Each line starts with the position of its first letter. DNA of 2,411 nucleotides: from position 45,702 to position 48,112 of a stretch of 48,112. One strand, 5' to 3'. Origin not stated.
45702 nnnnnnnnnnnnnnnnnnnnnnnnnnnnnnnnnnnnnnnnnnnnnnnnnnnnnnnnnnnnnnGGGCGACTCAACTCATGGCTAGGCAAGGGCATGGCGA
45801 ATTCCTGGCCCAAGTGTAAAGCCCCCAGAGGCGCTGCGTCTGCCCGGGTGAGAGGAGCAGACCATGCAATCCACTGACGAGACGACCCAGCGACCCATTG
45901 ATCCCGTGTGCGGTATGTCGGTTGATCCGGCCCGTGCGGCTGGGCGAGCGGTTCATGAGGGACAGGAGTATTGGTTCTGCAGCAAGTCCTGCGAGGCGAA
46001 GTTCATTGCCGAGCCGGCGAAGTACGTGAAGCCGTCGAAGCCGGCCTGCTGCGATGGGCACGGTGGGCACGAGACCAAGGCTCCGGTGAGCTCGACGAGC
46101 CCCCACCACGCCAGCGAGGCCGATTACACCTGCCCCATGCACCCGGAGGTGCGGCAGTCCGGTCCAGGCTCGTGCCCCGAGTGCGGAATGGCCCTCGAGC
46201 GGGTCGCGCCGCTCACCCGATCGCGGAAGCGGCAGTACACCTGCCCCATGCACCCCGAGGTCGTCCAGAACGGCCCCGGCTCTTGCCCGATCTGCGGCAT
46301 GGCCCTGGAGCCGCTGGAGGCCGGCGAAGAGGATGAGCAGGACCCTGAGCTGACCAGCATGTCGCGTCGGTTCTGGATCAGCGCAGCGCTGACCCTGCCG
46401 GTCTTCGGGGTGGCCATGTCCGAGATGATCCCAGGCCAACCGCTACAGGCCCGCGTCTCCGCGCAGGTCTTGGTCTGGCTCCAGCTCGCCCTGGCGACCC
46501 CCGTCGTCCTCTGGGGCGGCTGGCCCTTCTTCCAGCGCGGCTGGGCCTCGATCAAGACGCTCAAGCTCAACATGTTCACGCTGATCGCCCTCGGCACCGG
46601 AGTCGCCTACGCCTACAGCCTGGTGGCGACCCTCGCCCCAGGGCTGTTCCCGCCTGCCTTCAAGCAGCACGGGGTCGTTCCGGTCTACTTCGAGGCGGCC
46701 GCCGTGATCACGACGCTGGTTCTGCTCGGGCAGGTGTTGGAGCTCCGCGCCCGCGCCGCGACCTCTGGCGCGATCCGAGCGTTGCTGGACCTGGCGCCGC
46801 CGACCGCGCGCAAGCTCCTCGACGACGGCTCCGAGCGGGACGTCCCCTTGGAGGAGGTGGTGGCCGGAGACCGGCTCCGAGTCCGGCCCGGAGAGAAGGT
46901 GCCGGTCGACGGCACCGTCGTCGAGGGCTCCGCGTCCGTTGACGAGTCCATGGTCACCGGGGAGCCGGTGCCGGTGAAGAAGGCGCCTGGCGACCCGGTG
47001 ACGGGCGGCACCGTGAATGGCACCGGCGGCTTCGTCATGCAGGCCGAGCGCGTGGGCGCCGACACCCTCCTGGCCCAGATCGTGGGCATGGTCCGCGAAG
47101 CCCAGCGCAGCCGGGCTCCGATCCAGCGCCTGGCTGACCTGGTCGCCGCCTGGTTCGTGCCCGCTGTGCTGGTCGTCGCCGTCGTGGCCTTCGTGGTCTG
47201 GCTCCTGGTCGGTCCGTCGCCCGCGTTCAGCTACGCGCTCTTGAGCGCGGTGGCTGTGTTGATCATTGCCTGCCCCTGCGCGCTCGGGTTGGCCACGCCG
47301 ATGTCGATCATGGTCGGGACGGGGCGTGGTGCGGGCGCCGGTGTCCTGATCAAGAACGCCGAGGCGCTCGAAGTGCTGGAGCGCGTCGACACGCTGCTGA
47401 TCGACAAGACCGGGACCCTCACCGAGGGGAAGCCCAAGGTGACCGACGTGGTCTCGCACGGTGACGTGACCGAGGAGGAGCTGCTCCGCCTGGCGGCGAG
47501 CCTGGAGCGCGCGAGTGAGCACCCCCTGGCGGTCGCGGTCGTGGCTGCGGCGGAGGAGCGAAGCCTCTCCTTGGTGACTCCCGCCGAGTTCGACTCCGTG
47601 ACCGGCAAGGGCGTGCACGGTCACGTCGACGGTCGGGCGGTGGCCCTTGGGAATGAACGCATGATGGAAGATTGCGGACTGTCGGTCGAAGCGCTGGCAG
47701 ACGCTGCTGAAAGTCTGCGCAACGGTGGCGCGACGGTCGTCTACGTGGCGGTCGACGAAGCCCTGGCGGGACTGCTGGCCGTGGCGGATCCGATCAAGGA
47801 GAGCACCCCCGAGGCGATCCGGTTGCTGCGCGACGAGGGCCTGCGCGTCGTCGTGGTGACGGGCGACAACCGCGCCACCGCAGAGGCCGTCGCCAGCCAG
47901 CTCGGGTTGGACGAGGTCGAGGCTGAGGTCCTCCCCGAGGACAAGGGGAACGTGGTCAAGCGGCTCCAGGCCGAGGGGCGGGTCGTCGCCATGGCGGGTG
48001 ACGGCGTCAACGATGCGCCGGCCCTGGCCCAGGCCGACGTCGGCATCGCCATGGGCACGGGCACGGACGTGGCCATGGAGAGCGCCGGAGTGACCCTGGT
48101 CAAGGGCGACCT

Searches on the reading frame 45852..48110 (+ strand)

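Call 15: search_protein_families(library=pfam, proteins=[window:45852-48110:+], max_evalue=0.01)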
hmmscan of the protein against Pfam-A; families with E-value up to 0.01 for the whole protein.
window:45852-48110:+ (753 aa): 6 families
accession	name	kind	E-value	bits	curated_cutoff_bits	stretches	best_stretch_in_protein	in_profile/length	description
PF00122.25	E1-E2_ATPase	-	4.8e-60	202.6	28.1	1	314-494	2-179/181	E1-E2 ATPase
PF00702.32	Hydrolase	-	3.1e-35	122.7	26.4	1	512-729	1-191/191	haloacid dehalogenase-like hydrolase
PF19335.5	HMBD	-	4.3e-25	87.8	23.6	2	129-154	2-27/28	Heavy metal binding domain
PF04945.19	YHS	-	2.5e-11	43.9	30.3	1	16-60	2-45/47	YHS domain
PF08282.18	Hydrolase_3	-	1.4e-07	31.9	20.9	1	701-745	195-239/255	haloacid dehalogenase-like hydrolase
PF12710.13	HAD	-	5.6e-07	30.6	27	1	652-725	87-188/189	haloacid dehalogenase-like hydrolase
